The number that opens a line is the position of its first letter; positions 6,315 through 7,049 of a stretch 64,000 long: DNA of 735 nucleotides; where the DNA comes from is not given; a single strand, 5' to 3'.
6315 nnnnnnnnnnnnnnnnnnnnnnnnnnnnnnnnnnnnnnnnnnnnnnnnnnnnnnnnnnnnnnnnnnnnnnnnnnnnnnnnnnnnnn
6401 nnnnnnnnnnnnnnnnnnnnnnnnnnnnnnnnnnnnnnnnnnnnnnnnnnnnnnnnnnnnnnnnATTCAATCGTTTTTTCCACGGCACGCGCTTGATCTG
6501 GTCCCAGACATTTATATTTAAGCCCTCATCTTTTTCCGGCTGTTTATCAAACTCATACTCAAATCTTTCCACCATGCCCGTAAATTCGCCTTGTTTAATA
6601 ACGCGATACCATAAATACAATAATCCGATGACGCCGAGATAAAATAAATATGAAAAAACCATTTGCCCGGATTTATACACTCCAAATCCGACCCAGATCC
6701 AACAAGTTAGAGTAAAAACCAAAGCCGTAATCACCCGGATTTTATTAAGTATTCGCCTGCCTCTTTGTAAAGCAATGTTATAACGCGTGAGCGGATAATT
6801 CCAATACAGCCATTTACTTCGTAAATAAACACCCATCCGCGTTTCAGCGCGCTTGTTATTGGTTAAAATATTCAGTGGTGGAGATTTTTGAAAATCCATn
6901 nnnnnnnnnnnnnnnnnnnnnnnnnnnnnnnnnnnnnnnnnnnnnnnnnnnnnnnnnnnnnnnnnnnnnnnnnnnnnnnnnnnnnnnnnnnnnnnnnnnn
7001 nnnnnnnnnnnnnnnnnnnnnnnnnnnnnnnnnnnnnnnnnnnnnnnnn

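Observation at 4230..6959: Membrane-anchored ClpA/C-like unfoldase whose first AAA+ domain looks catalytically dead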

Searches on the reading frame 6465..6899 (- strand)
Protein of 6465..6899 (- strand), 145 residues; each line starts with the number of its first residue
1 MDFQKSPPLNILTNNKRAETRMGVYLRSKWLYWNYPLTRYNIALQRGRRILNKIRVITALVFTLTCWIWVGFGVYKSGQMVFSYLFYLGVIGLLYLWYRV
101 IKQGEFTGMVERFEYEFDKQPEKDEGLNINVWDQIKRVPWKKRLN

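Call 33: search_protein_representatives(alignment_id=A1)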
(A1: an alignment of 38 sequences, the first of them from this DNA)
Query: 38 sequences, 177 profile positions. Proteins with E-value up to 0.001 (for the whole library): 145; up to 1e-10: 68; up to 1e-30: 21. The best 145 are listed.
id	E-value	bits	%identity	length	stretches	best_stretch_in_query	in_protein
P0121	2.2e-62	226.4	-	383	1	2-177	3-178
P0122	2.5e-62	226.2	-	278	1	1-177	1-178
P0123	4.6e-56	205.8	-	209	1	1-175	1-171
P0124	2.7e-54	200.0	-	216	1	1-177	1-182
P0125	1.5e-51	191.1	-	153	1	1-151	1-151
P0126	2.8e-51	190.2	-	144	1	2-143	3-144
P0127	7.8e-48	179.0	-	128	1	1-129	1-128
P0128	3.1e-43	164.0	-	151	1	2-147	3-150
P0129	4.0e-43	163.6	-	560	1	36-177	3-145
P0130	5.5e-43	163.2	-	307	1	1-177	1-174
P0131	6.8e-43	162.9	-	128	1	1-115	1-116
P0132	3.2e-42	160.7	-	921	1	1-177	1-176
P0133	4.1e-42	160.4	-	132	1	1-137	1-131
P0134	6.7e-42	159.6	-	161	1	1-97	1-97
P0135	2.0e-39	151.6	-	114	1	1-108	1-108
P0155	4.6e-17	78.7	-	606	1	9-170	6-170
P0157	8.4e-17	77.9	-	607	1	10-171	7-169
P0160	1.1e-15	74.3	-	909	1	6-176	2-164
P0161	1.7e-15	73.7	-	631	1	18-173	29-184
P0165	3.2e-14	69.5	-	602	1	11-169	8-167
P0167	9.6e-14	67.9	-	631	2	11-173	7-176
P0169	1.6e-13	67.3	-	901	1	1-135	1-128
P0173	7.0e-13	65.1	-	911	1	11-145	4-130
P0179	1.1e-11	61.3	-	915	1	10-177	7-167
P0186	4.7e-11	59.2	-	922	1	1-174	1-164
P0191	1.4e-10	57.6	-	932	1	9-173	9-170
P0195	2.7e-10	56.7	-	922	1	6-174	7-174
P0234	4.0e-05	39.9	-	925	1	3-139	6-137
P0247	1.8e-04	37.8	-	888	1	9-175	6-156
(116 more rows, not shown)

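Call 37: search_protein_families(library=pfam, proteins=[P0155, P0157, P0165, P0167, P0161, P0160, P0186, P0247], max_evalue=0.0001)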
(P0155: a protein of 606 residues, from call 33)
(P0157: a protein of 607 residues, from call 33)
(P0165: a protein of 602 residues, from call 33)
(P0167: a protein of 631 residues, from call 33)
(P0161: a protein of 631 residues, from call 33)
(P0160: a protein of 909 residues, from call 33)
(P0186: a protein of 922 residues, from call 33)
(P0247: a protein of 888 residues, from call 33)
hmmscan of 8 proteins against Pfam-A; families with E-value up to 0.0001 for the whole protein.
P0155 (606 aa): 1 family
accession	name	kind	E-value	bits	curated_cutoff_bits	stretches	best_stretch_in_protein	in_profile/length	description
PF02861.25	Clp_N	-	8.6e-07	29.5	20.7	0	279-322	4-48/53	Clp amino terminal domain, pathogenicity island component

P0157 (607 aa): 1 family
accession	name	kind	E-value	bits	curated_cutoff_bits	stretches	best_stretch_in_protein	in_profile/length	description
PF04851.21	ResIII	-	5.5e-06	26.8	22.5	1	383-504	9-114/164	Type III restriction enzyme, res subunit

P0165 (602 aa): 0 families

P0167 (631 aa): 1 family
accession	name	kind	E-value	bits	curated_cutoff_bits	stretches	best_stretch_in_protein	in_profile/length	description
PF17871.7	AAA_lid_9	-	8.7e-06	26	22.8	1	546-611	8-74/104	AAA lid domain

P0161 (631 aa): 2 families
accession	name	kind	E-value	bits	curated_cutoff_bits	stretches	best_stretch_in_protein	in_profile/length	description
PF13173.12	AAA_14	-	1.9e-05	25.1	27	0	415-523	4-117/129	AAA domain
PF25199.1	nSTAND_NTPase5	-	2.2e-05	24.8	34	1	395-483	18-109/145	Novel STAND NTPase 5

P0160 (909 aa): 9 families
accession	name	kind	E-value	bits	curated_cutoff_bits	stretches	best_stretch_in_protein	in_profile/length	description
PF07724.20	AAA_2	-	1.4e-51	175.2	27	1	650-812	1-166/166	AAA domain (Cdc48 subfamily)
PF10431.15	ClpB_D2-small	-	5.9e-20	71.5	21.9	1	818-898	1-81/81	C-terminal, D2-small domain, of ClpB protein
PF00004.35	AAA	-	3.5e-15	57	21.2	2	656-770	2-110/131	ATPase family associated with various cellular activities (AAA)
PF07728.20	AAA_5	-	3.3e-14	53.5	22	1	654-772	1-125/139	AAA domain (dynein-related subfamily)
PF17871.7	AAA_lid_9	-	2.5e-11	43.8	22.8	1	518-617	3-101/104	AAA lid domain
PF13191.12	AAA_16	-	3.7e-08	34.5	32.6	0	357-396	2-45/167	AAA ATPase domain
PF00158.32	Sigma54_activat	-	3.1e-07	30.7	20.2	0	637-777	7-151/168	Sigma-54 interaction domain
PF20703.3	nSTAND1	-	6.2e-06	26.5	27.1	1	358-526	17-198/379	Novel STAND NTPase 1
PF12775.13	AAA_7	-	2.2e-05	24.5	25.8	0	654-703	35-84/181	P-loop containing dynein motor region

P0186 (922 aa): 8 families
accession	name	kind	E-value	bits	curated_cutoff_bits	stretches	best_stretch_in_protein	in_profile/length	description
PF07724.20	AAA_2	-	2.9e-52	177.5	27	1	662-820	1-164/166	AAA domain (Cdc48 subfamily)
PF10431.15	ClpB_D2-small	-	3.1e-24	85.3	21.9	1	828-907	1-80/81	C-terminal, D2-small domain, of ClpB protein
PF07728.20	AAA_5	-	1.8e-15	57.6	22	1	667-784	2-126/139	AAA domain (dynein-related subfamily)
PF00004.35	AAA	-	4.4e-15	56.7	21.2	2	668-780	2-110/131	ATPase family associated with various cellular activities (AAA)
PF17871.7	AAA_lid_9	-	1e-10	41.9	22.8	1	530-628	3-100/104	AAA lid domain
PF13191.12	AAA_16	-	5.1e-08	34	32.6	1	369-414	2-51/167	AAA ATPase domain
PF13173.12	AAA_14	-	6.3e-06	26.7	27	0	668-743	6-75/129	AAA domain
PF13401.12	AAA_22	-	2.5e-05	25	27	0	668-755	9-109/130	AAA domain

P0247 (888 aa): 9 families
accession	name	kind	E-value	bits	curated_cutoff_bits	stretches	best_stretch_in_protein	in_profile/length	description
PF10431.15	ClpB_D2-small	-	2.2e-13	50.5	21.9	1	800-873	4-77/81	C-terminal, D2-small domain, of ClpB protein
PF07724.20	AAA_2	-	8.6e-12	45.8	27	1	637-763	1-139/166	AAA domain (Cdc48 subfamily)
PF17871.7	AAA_lid_9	-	1e-08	35.4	22.8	1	507-587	3-82/104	AAA lid domain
PF07728.20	AAA_5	-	3.6e-08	34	22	0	642-730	2-96/139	AAA domain (dynein-related subfamily)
PF00004.35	AAA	-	1.4e-07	32.5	21.2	0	643-715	2-72/131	ATPase family associated with various cellular activities (AAA)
PF20720.3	nSTAND3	-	5.4e-07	29.9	27.2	0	362-494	9-126/155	Novel STAND NTPase 3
PF13173.12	AAA_14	-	8.9e-07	29.4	27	0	643-723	6-84/129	AAA domain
PF00005.33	ABC_tran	-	1.9e-06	29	25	0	643-716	15-85/137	ABC transporter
PF13191.12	AAA_16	-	9.9e-06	26.6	32.6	0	612-664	3-49/167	AAA ATPase domain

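Call 38: find_encoding_contigs(protein=P0157, flank=8000, max_places=2)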
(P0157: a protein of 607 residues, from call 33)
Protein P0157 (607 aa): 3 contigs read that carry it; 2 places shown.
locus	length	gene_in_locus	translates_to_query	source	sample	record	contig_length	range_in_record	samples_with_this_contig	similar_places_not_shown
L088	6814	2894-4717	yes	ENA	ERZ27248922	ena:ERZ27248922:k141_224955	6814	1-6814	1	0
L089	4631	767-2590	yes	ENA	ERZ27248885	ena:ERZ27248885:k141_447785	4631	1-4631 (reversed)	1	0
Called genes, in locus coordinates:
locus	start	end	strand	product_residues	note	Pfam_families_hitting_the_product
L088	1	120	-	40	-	?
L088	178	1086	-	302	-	PF00763:THF_DHG_CYH, PF02882:THF_DHG_CYH_C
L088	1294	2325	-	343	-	PF05598:DUF772, PF01609:DDE_Tnp_1, PF13751:DDE_Tnp_1_6 (weak)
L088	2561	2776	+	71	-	PF21956:DUF6922 (weak)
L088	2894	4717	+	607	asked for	PF02861:Clp_N (weak), PF04851:ResIII (weak)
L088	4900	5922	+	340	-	PF00953:Glycos_transf_4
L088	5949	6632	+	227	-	-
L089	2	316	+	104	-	?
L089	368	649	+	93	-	PF21956:DUF6922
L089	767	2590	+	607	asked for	PF02861:Clp_N (weak), PF04851:ResIII (weak)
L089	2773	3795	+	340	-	PF00953:Glycos_transf_4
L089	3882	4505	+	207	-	-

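Call 76: list_cluster_members(proteins=[P0160, P0169, P0173, P0179, P0186, P0191, P0195, P0157, P0167, P0234])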
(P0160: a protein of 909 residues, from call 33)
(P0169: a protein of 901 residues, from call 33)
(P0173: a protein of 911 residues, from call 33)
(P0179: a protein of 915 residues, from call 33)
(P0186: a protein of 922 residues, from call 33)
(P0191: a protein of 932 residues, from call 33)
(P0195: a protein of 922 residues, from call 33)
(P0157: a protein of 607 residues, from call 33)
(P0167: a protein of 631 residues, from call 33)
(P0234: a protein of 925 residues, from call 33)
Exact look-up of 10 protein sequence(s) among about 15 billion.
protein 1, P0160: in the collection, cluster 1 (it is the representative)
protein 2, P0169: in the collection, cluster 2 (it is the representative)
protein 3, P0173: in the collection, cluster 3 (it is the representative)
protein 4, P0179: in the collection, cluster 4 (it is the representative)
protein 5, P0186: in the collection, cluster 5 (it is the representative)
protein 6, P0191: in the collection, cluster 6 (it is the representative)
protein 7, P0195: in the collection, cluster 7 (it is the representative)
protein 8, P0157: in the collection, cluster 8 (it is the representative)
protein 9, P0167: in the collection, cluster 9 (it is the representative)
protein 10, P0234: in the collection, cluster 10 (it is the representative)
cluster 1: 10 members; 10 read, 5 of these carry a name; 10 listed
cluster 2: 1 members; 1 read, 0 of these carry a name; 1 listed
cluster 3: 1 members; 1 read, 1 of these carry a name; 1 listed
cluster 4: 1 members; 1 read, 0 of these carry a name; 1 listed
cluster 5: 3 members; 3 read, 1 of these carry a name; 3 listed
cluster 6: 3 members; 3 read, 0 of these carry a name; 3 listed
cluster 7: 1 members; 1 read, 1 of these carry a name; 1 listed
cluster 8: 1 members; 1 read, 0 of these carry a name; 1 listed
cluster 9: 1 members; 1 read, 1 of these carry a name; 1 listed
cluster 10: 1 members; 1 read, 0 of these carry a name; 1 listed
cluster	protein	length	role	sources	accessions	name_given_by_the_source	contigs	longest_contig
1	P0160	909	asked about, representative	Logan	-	-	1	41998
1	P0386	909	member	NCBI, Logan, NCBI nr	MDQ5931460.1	MAG: ATP-dependent Clp protease ATP-binding subunit ClpC [Patescibacteria group bacterium] | ATP-dependent Clp protease ATP-binding subunit ClpC [Patescibacteria group bacterium]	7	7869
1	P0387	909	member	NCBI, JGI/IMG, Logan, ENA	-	ATP-dependent Clp protease ATP-binding subunit ClpA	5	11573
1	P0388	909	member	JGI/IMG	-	ATP-dependent Clp protease ATP-binding subunit ClpC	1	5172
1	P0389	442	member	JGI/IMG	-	ATP-dependent Clp protease ATP-binding subunit ClpC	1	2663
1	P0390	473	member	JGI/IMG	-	ATP-dependent Clp protease ATP-binding subunit ClpA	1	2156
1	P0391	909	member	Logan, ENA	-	-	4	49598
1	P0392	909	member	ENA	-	-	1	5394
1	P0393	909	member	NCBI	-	-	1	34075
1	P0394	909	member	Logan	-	-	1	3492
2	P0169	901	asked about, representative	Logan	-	-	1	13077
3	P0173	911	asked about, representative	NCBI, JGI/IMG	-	ATP-dependent Clp protease ATP-binding subunit ClpC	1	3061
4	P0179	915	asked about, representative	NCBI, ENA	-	-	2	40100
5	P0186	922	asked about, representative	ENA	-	-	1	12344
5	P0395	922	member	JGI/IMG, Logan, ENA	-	ATP-dependent Clp protease ATP-binding subunit ClpC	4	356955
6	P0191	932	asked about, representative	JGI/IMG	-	-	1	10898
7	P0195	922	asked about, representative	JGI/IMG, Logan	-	ATP-dependent Clp protease ATP-binding subunit ClpC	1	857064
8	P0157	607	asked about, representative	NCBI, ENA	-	-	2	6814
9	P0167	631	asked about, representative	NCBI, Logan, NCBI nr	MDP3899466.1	MAG: hypothetical protein Q8Q23_00090 [bacterium] | hypothetical protein [bacterium]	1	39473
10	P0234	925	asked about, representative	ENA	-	-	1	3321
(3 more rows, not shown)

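Call 77: find_encoding_contigs(protein=P0195, flank=6000, max_places=1)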
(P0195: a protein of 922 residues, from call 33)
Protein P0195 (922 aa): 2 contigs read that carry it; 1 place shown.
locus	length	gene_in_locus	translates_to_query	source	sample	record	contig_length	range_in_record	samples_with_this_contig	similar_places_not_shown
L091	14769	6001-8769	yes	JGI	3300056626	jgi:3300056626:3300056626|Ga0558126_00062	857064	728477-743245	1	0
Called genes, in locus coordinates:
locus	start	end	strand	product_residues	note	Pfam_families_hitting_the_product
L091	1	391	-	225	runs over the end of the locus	PF02223:Thymidylate_kin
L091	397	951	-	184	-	PF13238:AAA_18 (weak), PF21448:DNMK (faint), PF13207:AAA_17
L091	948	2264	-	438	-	PF02511:Thy1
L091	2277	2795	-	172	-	PF00383:dCMP_cyt_deam_1, PF14437:MafB19-deam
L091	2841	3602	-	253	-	PF00687:Ribosomal_L1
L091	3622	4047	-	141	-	PF03946:Ribosomal_L11_N, PF00298:Ribosomal_L11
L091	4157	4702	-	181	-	PF02357:NusG, PF00467:KOW (weak)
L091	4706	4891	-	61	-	PF00584:SecE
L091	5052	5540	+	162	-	-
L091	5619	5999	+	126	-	-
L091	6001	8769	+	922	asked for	PF02861:Clp_N, PF00158:Sigma54_activat (faint), PF12775:AAA_7 (faint), PF17871:AAA_lid_9, PF07724:AAA_2, PF00004:AAA, PF07728:AAA_5, PF10431:ClpB_D2-small, +1 more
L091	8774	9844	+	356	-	PF00953:Glycos_transf_4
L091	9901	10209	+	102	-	PF00829:Ribosomal_L21p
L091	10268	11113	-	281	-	-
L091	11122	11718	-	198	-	PF21176:RecR_HhH, PF02132:RecR_ZnF (weak), PF01751:Toprim, PF13662:Toprim_4, PF21175:RecR_C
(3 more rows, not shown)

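Call 78: find_encoding_contigs(protein=P0160, flank=6000, max_places=1)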
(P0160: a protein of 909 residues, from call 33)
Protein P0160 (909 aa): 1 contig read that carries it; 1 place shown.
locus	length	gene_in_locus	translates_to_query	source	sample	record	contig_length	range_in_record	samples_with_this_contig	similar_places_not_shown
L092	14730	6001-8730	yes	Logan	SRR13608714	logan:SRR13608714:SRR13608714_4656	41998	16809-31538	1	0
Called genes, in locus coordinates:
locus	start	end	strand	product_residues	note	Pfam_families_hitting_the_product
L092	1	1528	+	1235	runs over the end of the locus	PF00041:fn3 (weak), PF13287:Fn3_assoc (weak), PF01471:PG_binding_1 (weak)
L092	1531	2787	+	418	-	PF01541:GIY-YIG, PF27096:UvrC_M, PF02151:UVR (weak), PF08459:UvrC_RNaseH_dom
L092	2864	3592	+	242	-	-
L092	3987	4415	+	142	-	PF02381:MraZ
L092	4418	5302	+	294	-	PF01795:Methyltransf_5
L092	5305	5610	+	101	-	-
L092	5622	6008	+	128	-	-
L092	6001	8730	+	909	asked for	PF02861:Clp_N (weak), PF00158:Sigma54_activat (faint), PF20703:nSTAND1 (weak), PF17871:AAA_lid_9, PF07724:AAA_2, PF07728:AAA_5, PF00004:AAA (weak), PF10431:ClpB_D2-small, +2 more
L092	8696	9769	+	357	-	PF00953:Glycos_transf_4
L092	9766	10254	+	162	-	PF02643:DUF192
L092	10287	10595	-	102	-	PF00829:Ribosomal_L21p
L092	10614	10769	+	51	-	-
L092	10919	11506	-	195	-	PF21176:RecR_HhH, PF02132:RecR_ZnF (weak), PF01751:Toprim, PF13662:Toprim_4, PF21175:RecR_C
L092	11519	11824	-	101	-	PF02575:YbaB_DNA_bd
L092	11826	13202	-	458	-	PF00772:DnaB, PF13481:AAA_25, PF03796:DnaB_C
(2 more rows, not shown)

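Call 79: find_encoding_contigs(protein=P0179, flank=6000, max_places=1)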
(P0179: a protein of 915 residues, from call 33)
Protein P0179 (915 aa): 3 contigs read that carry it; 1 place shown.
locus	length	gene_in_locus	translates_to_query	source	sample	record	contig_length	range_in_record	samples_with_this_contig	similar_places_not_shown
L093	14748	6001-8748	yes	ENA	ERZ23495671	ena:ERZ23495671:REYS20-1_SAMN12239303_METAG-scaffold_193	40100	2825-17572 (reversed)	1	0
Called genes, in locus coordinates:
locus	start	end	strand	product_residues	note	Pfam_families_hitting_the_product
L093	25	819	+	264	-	PF01193:RNA_pol_L, PF01000:RNA_pol_A_bac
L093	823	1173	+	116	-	PF01196:Ribosomal_L17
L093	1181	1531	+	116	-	PF00572:Ribosomal_L13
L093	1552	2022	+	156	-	PF00380:Ribosomal_S9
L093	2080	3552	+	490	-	PF01943:Polysacc_synt, PF13440:Polysacc_synt_3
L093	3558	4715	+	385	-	PF13439:Glyco_transf_4, PF20706:GT4-conflict (weak), PF00534:Glycos_transf_1, PF13692:Glyco_trans_1_4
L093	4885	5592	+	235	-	PF00535:Glycos_transf_2, PF10111:Glyco_tranf_2_2, PF13641:Glyco_tranf_2_3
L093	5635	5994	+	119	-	-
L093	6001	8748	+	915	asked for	PF02861:Clp_N, PF00004:AAA (weak), PF17871:AAA_lid_9, PF00004:AAA, PF00158:Sigma54_activat (weak), PF07724:AAA_2, PF07728:AAA_5, PF10431:ClpB_D2-small, +5 more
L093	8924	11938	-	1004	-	-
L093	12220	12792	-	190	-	-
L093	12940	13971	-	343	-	PF00044:Gp_dh_N, PF02800:Gp_dh_C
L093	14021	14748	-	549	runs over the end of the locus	-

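Call 80: find_encoding_contigs(protein=P0167, flank=6000, max_places=1)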
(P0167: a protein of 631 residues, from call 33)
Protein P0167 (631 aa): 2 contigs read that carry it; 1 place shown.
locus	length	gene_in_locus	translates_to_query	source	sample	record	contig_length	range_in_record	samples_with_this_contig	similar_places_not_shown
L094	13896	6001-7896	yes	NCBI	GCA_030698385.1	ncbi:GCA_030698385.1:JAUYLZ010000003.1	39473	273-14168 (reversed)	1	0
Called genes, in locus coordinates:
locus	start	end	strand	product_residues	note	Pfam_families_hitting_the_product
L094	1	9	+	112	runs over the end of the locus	-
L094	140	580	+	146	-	-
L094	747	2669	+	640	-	PF00012:HSP70, PF06723:MreB_Mbl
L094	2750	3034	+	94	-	PF11950:DUF3467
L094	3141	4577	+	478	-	PF13522:GATase_6, PF13537:GATase_7 (weak)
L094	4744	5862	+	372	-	PF00226:DnaJ, PF01556:DnaJ_C, PF00684:DnaJ_CXXCXGXG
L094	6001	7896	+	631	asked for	PF17871:AAA_lid_9 (weak)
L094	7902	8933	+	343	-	PF00953:Glycos_transf_4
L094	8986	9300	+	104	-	PF00829:Ribosomal_L21p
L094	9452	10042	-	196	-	PF21176:RecR_HhH, PF02132:RecR_ZnF (weak), PF13662:Toprim_4, PF01751:Toprim, PF21175:RecR_C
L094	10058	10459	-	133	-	PF06574:FAD_syn (faint), PF01467:CTP_transf_like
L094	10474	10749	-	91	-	PF02575:YbaB_DNA_bd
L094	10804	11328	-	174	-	-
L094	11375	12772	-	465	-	PF00772:DnaB, PF03796:DnaB_C, PF13481:AAA_25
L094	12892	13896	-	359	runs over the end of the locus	PF00005:ABC_tran, PF02463:SMC_N (weak)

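Call 85: find_homologous_proteins(query=A1, max_evalue=0.00001)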
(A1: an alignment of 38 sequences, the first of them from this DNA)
Query A1 (38 sequences) (145 aa, profile of the alignment): 14 proteins with E <= 0.00001 among 1322 candidates.
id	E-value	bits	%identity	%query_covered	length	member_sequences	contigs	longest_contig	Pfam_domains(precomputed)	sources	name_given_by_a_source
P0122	7.7e-62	226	42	100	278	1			PF02861.26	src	-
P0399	1.2e-56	209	32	92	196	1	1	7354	-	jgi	-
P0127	2.5e-47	179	46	66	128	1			-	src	-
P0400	1.7e-45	173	37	63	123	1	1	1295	-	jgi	jgi:hypothetical protein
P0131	2.1e-42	163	44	57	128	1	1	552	-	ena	-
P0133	1.3e-41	160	37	71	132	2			-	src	-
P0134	2.1e-41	160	45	54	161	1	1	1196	-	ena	-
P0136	8.4e-39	151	42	52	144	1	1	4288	-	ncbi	-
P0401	1.1e-38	151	47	56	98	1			-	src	-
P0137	2.9e-38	149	43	52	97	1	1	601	-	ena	-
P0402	9.4e-38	148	42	39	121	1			-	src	-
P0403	2.7e-37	146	30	70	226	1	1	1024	-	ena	-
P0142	8.2e-30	122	50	29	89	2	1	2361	-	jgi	jgi:hypothetical protein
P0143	1.0e-29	122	31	94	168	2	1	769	-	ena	-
